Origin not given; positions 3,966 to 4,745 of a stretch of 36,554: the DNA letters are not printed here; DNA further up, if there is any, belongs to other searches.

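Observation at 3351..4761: Repeat-bracketed three-gene cassette: tail-anchored TIR protein, unknown 101-aa protein and PIN nuclease (candidate undescribed defence/toxin module)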

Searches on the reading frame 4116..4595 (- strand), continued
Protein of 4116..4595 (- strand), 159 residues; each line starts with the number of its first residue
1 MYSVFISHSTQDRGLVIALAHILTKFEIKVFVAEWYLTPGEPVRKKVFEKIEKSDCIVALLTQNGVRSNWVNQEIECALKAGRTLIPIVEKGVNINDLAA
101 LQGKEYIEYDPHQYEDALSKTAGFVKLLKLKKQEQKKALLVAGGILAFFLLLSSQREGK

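Call 103: search_protein_families(library=phrogs, proteins=[window:4116-4595:-], max_evalue=0.01)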
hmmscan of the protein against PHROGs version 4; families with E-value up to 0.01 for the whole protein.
window:4116-4595:- (159 aa): 3 families
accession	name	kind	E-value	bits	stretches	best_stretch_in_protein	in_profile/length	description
phrog_15646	-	unknown function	2.1e-07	31.7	1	2-79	160-238/293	-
phrog_9211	-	unknown function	3.8e-06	27.4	1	2-112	133-239/268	-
phrog_6988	-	unknown function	7.9e-06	26.8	1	42-89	54-101/135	-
